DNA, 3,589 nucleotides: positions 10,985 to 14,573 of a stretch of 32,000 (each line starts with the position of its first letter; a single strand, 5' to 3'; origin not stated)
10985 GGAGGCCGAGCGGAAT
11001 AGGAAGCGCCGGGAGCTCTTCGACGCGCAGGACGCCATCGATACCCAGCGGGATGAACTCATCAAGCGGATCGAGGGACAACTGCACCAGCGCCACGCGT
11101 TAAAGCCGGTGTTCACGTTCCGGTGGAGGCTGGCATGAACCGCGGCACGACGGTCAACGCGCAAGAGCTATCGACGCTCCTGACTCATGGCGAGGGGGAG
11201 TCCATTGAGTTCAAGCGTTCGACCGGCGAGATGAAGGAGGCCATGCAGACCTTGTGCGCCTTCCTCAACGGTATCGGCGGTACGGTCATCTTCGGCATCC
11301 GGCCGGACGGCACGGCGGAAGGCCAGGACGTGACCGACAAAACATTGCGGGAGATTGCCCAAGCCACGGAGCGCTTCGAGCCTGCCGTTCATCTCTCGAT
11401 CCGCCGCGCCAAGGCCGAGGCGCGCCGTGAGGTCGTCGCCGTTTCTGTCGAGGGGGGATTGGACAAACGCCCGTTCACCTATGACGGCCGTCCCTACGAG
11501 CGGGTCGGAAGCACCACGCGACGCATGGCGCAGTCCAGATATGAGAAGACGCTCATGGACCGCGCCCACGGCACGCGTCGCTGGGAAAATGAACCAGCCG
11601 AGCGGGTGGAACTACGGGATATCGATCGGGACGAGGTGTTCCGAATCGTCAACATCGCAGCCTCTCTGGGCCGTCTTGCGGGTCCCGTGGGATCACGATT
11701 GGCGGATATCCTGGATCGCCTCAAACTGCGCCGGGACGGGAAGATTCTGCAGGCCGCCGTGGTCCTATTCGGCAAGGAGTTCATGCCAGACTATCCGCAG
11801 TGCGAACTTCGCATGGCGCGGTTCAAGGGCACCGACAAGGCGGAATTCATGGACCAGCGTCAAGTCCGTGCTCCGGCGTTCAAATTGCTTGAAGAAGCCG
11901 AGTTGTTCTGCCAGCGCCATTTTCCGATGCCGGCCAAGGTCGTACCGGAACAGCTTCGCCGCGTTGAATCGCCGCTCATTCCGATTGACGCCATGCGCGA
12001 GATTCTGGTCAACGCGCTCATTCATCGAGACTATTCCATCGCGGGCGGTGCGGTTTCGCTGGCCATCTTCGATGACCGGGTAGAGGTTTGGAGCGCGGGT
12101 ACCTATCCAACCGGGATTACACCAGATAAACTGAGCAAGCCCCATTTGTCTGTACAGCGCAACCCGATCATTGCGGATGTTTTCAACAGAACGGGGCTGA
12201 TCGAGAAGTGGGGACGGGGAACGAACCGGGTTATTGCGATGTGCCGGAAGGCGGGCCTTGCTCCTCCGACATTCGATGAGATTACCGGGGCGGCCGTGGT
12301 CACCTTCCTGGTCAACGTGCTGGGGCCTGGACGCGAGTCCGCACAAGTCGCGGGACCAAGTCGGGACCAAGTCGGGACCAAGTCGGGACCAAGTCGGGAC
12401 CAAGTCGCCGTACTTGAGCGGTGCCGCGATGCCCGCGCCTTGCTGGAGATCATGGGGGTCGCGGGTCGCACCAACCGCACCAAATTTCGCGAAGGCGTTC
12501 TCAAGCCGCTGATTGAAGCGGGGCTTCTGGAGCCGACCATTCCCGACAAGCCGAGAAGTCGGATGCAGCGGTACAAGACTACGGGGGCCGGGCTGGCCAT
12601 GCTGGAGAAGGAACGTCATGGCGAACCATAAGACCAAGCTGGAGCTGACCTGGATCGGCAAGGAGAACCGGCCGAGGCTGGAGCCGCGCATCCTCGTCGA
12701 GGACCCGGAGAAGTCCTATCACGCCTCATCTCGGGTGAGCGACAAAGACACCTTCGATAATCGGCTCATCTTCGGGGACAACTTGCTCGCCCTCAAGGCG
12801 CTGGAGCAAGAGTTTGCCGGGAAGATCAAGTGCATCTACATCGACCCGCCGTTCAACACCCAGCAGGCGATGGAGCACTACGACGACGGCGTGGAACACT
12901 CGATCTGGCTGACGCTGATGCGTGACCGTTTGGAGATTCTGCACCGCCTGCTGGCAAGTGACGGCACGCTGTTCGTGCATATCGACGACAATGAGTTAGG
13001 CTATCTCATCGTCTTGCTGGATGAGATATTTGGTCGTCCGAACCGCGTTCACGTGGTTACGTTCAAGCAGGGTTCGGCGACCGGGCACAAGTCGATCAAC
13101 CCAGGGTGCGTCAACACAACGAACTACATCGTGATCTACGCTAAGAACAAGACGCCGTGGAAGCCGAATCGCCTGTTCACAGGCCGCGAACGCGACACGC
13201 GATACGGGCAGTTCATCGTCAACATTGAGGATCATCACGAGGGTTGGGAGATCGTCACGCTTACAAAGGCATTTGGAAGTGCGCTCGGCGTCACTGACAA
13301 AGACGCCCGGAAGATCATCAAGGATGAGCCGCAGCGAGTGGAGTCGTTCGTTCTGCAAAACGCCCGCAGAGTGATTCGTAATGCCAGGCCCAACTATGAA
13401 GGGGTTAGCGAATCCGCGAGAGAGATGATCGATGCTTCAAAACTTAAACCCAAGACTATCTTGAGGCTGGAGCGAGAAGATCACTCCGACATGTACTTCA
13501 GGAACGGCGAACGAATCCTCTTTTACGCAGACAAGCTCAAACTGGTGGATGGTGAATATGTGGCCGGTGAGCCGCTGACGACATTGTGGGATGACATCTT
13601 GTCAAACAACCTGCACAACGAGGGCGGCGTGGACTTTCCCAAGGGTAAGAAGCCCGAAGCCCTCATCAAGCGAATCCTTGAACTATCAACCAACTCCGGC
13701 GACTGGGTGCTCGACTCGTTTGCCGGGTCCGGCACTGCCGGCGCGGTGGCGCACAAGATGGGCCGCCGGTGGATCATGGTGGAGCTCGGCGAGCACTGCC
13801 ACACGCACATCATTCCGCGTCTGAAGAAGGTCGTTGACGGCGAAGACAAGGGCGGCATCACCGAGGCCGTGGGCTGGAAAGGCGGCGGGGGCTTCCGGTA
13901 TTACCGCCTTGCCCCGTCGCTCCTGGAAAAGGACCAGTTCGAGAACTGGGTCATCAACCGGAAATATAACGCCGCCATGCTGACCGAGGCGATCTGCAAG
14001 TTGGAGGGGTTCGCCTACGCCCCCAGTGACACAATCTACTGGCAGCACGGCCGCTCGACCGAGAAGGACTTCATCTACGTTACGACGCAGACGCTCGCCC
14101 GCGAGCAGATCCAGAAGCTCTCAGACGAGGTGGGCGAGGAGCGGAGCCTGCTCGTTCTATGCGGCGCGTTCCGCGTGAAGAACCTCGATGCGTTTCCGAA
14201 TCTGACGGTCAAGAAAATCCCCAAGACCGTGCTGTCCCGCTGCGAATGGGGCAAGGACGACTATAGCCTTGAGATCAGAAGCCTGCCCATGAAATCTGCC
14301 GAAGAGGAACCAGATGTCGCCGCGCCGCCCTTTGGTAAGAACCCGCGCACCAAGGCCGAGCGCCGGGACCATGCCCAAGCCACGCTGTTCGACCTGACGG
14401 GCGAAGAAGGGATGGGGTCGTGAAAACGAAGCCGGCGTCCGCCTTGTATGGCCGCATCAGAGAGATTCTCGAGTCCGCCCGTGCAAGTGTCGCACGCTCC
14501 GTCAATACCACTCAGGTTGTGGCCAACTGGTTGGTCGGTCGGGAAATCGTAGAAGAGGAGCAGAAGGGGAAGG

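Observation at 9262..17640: Mosaic type III R-M island with non-R-M genes embedded in one translationally coupled array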

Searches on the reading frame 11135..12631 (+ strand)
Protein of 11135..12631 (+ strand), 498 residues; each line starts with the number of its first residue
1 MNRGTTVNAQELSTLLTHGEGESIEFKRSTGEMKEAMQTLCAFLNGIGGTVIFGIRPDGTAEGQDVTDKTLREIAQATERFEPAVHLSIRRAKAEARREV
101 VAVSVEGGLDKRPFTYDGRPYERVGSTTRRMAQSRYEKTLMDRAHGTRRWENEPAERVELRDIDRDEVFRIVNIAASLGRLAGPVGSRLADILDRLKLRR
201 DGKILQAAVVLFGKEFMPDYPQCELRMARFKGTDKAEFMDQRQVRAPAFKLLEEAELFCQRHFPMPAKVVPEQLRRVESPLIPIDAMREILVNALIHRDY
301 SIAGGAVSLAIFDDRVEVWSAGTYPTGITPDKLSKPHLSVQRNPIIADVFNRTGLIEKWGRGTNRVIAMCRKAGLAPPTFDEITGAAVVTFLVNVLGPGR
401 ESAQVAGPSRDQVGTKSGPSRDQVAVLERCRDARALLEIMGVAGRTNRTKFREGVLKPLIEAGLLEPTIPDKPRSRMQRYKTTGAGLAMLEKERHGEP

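Call 5: search_protein_families(library=pfam, proteins=[window:11135-12628:+], max_evalue=0.01)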
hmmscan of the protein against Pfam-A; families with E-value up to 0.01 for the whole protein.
window:11135-12628:+ (498 aa): 3 families
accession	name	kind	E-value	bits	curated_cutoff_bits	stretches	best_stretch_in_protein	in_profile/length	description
PF13749.12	HATPase_c_4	-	3.8e-22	78.5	26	1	304-391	1-89/89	Putative ATP-dependent DNA helicase recG C-terminal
PF04326.19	SLFN_AlbA_2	-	1.6e-18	67.8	25.3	1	20-131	1-117/118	Schlafen, AlbA_2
PF21247.3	Fic-like_C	-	1.6e-10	41.2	27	1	434-483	15-64/64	Filamentation induced by cAMP protein Fic-like, C-terminal domain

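Call 6: search_protein_families(library=padloc, proteins=[window:11135-12628:+], max_evalue=0.01)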
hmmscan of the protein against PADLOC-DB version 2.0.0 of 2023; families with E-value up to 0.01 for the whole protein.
window:11135-12628:+ (498 aa): 3 families
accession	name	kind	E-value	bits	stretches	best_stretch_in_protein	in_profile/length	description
PDLC02402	Aga_SIR2-PNTD1-PNTD2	-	1.5e-07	27.9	1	206-373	373-542/876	Class I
PDLC02418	Aga_SIR2-Kinase-PNTD1-PNTD2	-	0.00011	18.6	1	286-367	324-414/756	Class I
PDLC02394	pAgo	-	0.0024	13.7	1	35-323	56-355/1121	-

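Call 19: find_encoding_contigs(protein=window:11135-12631:+, flank=10000, max_places=10)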
Protein window:11135-12631:+ (498 aa): 6 contigs read that carry it; 4 places shown.
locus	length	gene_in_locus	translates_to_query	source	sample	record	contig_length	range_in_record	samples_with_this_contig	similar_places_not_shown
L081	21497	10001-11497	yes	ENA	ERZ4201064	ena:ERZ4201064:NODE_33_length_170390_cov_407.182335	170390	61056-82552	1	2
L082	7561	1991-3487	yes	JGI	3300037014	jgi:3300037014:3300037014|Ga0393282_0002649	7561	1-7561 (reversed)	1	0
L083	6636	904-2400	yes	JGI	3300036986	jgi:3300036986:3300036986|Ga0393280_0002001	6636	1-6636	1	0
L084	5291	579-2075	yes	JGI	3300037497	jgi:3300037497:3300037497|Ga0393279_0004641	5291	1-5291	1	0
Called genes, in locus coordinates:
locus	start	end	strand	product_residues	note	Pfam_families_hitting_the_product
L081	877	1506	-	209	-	-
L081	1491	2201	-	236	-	-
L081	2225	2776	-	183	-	PF04542:Sigma70_r2, PF08281:Sigma70_r4_2, PF04545:Sigma70_r4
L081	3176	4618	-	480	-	PF00072:Response_reg, PF00158:Sigma54_activat, PF14532:Sigma54_activ_2, PF00004:AAA, PF07728:AAA_5, PF25601:AAA_lid_14, PF02954:HTH_8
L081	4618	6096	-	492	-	PF00672:HAMP, PF00512:HisKA, PF02518:HATPase_c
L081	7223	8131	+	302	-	PF00561:Abhydrolase_1, PF12146:Hydrolase_4, PF12697:Abhydrolase_6, PF03096:Ndr (weak)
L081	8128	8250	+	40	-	-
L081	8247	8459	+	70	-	PF04326:SLFN_AlbA_2 (weak)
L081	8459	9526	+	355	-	PF02661:Fic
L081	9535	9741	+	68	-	-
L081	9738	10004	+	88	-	-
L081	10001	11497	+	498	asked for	PF04326:SLFN_AlbA_2, PF13749:HATPase_c_4, PF21247:Fic-like_C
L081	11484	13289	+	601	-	PF01555:N6_N4_Mtase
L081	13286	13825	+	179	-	PF17761:DUF1016_N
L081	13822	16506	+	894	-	PF04851:ResIII, PF18766:SWI2_SNF2 (weak), PF00271:Helicase_C (faint), PF19778:RE_endonuc (weak)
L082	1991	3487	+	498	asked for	PF04326:SLFN_AlbA_2, PF13749:HATPase_c_4, PF21247:Fic-like_C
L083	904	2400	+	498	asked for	PF04326:SLFN_AlbA_2, PF13749:HATPase_c_4, PF21247:Fic-like_C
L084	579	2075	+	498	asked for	PF04326:SLFN_AlbA_2, PF13749:HATPase_c_4, PF21247:Fic-like_C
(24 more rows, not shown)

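Call 35: search_protein_families(library=ncbifam, proteins=[window:11135-12628:+], max_evalue=0.001)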
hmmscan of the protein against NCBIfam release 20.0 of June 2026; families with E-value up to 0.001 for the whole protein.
window:11135-12628:+ (498 aa): 0 families

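Call 45: search_solved_structures(query=window:11135-12628:+, max_evalue=0.01)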
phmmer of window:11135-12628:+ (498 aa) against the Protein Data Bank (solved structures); distinct sequences matched with E-value up to 0.01: 2.
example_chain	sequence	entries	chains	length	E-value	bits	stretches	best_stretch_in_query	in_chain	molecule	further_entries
3lmm_A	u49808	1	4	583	1.5e-11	46.8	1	275-394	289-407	Uncharacterized protein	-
4rgl_A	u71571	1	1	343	2.7e-07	32.8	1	390-491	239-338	Filamentation induced by cAMP protein Fic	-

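Call 68: list_cluster_members(proteins=[window:11135-12628:+, L086:3240-4592:+, window:10872-11135:+, window:14420-14956:+])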
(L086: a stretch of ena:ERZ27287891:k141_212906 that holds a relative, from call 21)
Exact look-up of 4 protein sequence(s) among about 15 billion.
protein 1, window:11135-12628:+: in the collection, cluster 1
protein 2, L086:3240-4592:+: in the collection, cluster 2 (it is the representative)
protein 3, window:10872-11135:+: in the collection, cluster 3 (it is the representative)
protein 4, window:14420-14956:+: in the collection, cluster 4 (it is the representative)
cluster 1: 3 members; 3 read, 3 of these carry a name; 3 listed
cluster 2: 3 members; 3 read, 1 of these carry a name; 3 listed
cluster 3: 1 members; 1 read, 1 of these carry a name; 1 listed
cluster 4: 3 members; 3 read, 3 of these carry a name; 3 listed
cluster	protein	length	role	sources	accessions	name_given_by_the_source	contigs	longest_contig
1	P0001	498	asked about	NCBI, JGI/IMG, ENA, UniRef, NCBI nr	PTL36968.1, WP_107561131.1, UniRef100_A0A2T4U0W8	transcriptional regulator [Candidatus Methylomirabilis limnetica] | ATP-dependent DNA helicase RecG | Transcriptional regulator n=1 Tax=Candidatus Methylomirabilis limnetica TaxID=2033718 ...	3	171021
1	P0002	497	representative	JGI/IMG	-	ATP-dependent DNA helicase RecG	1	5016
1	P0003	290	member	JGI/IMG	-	ATP-dependent DNA helicase RecG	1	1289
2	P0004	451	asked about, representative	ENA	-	-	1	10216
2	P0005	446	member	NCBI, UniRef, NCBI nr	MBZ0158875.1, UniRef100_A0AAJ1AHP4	MAG: putative DNA binding domain-containing protein [bacterium] | DNA binding domain-containing protein n=1 Tax=Candidatus Methylomirabilis tolerans ... | putative DNA binding domain-containing protein [Candidatus Methylomirabilis sp.]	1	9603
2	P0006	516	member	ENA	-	-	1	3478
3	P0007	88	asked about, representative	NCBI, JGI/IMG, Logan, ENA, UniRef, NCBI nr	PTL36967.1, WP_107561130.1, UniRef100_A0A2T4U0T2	hypothetical protein CLG94_01475 [Candidatus Methylomirabilis limnetica] | adenine-specific DNA-methyltransferase | DUF2130 domain-containing protein n=1 Tax=Candidatus Methylomirabilis limnetica ...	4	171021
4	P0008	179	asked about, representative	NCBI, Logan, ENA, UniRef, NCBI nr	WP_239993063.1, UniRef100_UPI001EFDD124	DUF1016 N-terminal domain-containing protein [Candidatus Methylomirabilis limnetica] | DUF1016 N-terminal domain-containing protein n=1 Tax=Candidatus Methylomirabilis ...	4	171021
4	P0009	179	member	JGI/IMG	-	hypothetical protein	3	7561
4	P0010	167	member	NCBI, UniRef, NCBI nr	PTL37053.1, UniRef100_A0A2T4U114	hypothetical protein CLG94_01490 [Candidatus Methylomirabilis limnetica] | YhcG N-terminal domain-containing protein n=1 Tax=Candidatus Methylomirabilis limnetica ...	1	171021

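Call 70: find_encoding_contigs(protein=P0005, flank=10000, max_places=4)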
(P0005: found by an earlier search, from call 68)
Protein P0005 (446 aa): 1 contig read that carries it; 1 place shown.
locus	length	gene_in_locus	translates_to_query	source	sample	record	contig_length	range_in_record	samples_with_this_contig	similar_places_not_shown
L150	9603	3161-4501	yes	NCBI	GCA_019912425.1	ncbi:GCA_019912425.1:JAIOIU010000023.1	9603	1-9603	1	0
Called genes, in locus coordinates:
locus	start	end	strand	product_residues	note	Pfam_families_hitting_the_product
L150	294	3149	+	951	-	PF00176:SNF2-rel_dom, PF00270:DEAD (weak), PF04851:ResIII, PF00271:Helicase_C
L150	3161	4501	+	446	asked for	PF04326:SLFN_AlbA_2, PF13749:HATPase_c_4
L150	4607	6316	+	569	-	PF01555:N6_N4_Mtase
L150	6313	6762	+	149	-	PF13366:PDDEXK_3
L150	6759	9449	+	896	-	PF04851:ResIII, PF18766:SWI2_SNF2 (weak), PF00271:Helicase_C (faint)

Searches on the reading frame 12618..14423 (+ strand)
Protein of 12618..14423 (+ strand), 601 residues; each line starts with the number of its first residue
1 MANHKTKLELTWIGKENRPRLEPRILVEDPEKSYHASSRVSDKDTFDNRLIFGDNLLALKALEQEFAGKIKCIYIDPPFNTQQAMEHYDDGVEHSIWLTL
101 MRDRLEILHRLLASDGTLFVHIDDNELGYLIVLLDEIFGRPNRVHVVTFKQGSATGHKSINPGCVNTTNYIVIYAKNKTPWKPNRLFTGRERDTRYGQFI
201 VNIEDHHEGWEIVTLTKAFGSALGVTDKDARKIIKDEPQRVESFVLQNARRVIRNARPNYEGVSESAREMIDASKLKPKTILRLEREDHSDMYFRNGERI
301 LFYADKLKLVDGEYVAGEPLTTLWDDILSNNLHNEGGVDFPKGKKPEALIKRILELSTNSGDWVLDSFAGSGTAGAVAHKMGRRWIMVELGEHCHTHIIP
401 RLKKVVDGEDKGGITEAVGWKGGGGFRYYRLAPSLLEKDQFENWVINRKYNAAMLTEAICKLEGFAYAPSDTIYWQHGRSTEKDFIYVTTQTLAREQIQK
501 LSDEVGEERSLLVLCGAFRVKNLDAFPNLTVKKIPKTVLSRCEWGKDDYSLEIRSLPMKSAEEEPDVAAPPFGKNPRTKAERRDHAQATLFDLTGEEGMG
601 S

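Call 5: search_protein_families(library=pfam, proteins=[window:12618-14420:+], max_evalue=0.01)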
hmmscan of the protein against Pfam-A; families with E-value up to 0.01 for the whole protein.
window:12618-14420:+ (601 aa): 2 families
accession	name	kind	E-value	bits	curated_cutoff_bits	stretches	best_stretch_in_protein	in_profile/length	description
PF01555.25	N6_N4_Mtase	-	5.3e-39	134.9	26.7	1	70-396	1-217/221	DNA methylase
PF03602.21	Cons_hypoth95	-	0.00054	20.1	24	0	55-98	100-142/182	Conserved hypothetical protein 95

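Call 6: search_protein_families(library=padloc, proteins=[window:12618-14420:+], max_evalue=0.01)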
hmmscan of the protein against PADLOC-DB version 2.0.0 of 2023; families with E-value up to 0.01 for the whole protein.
window:12618-14420:+ (601 aa): 61 families (the best 25 are shown)
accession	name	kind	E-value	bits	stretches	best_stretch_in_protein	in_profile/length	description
PDLC03636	MTase_III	-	9.4e-196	650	1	5-558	4-560/575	Type III methyltransferase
PDLC03635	MTase_III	-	3.1e-86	288.6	1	37-433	208-602/708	Type III methyltransferase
PDLC03644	MTase_III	-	1.1e-74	250.2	1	10-440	4-430/542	Type III methyltransferase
PDLC03638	MTase_III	-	3.1e-56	189.2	2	269-456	545-730/816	Type III methyltransferase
PDLC03634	MTase_III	-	6.7e-47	158.7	2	90-396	166-450/621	Type III methyltransferase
PDLC03641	MTase_III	-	1.3e-36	124.4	2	93-392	180-448/657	Type III methyltransferase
PDLC03354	MTase_II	-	1.6e-33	114.4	2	5-181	22-211/425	Type II methyltransferase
PDLC03300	MTase_II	-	1.9e-31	107.2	2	314-402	191-276/302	Type II methyltransferase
PDLC03640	MTase_III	-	7.8e-31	105.1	3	26-93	24-89/654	Type III methyltransferase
PDLC03633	MTase_III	-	5.5e-26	89.4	2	343-395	294-346/616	Type III methyltransferase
PDLC03637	MTase_III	-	2.6e-25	87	2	7-196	84-283/513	Type III methyltransferase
PDLC03642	MTase_III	-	1.5e-24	84.6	1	41-191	76-231/528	Type III methyltransferase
PDLC03299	MTase_II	-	5.9e-24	83.1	2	344-392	199-247/296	Type II methyltransferase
PDLC03646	MTase_III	-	1e-23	81.1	2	44-152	468-576/1057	Type III methyltransferase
PDLC03339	MTase_II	-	3.4e-23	80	2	48-203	4-162/399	Type II methyltransferase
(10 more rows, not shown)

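Call 21: find_encoding_contigs(protein=window:12618-14423:+, flank=6000, max_places=10)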
Protein window:12618-14423:+ (601 aa): 11 contigs read that carry it; 9 places shown.
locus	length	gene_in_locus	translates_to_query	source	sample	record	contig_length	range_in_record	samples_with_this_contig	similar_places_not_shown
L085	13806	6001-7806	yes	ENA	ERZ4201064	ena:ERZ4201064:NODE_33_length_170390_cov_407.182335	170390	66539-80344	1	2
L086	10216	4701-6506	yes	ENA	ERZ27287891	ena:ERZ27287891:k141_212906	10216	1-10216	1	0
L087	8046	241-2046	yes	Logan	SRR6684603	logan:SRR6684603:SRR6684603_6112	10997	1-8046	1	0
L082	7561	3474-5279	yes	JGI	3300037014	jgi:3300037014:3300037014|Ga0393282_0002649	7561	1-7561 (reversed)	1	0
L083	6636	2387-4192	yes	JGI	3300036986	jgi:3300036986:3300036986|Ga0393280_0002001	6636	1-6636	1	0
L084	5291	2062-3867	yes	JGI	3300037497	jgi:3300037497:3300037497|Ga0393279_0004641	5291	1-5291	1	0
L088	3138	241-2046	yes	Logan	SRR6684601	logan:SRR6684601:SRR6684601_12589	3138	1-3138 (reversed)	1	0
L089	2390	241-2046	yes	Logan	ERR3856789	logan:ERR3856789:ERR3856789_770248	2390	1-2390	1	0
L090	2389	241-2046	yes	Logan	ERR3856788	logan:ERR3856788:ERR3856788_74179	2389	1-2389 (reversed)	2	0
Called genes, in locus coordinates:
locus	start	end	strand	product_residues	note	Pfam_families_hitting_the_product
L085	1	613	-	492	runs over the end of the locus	PF00672:HAMP, PF00512:HisKA, PF02518:HATPase_c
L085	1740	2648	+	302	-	PF00561:Abhydrolase_1, PF12146:Hydrolase_4, PF12697:Abhydrolase_6, PF03096:Ndr (weak)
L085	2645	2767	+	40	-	-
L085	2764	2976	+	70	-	PF04326:SLFN_AlbA_2 (weak)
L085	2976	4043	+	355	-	PF02661:Fic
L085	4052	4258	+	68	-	-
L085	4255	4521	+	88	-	-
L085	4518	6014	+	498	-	PF04326:SLFN_AlbA_2, PF13749:HATPase_c_4, PF21247:Fic-like_C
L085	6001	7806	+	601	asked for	PF01555:N6_N4_Mtase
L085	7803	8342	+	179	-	PF17761:DUF1016_N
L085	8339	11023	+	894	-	PF04851:ResIII, PF18766:SWI2_SNF2 (weak), PF00271:Helicase_C (faint), PF19778:RE_endonuc (weak)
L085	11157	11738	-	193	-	PF28549:NDPSase_N (faint), PF00293:NUDIX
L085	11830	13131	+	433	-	PF01590:GAF, PF13185:GAF_2, PF13492:GAF_3 (faint), PF00512:HisKA, PF02518:HATPase_c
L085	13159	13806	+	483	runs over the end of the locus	PF00072:Response_reg, PF00158:Sigma54_activat, PF13191:AAA_16 (weak), PF14532:Sigma54_activ_2, PF00004:AAA, PF07728:AAA_5, PF25601:AAA_lid_14, PF02954:HTH_8, +1 more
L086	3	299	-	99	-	?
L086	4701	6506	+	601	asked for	PF01555:N6_N4_Mtase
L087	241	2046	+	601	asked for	PF01555:N6_N4_Mtase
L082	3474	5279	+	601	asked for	PF01555:N6_N4_Mtase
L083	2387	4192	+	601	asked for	PF01555:N6_N4_Mtase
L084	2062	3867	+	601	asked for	PF01555:N6_N4_Mtase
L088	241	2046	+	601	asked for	PF01555:N6_N4_Mtase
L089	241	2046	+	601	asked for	PF01555:N6_N4_Mtase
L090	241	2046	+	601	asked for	PF01555:N6_N4_Mtase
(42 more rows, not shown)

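Call 35: search_protein_families(library=ncbifam, proteins=[window:12618-14420:+], max_evalue=0.001)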
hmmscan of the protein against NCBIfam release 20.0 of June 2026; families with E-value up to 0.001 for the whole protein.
window:12618-14420:+ (601 aa): 3 families
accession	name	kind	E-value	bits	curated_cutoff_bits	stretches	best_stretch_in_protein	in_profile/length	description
NF008572.0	PRK11524.1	equivalog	3.3e-20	72.4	292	2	344-393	198-247/294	adenine-specific DNA-methyltransferase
NF050803.1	DnaMtaseCcrMCaul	equivalog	1.5e-16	60.3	830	1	332-409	177-254/350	adenine-specific DNA-methyltransferase CcrM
NF010253.0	PRK13699.1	subfamily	4.5e-07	29.8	244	1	339-407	143-210/226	DNA methyltransferase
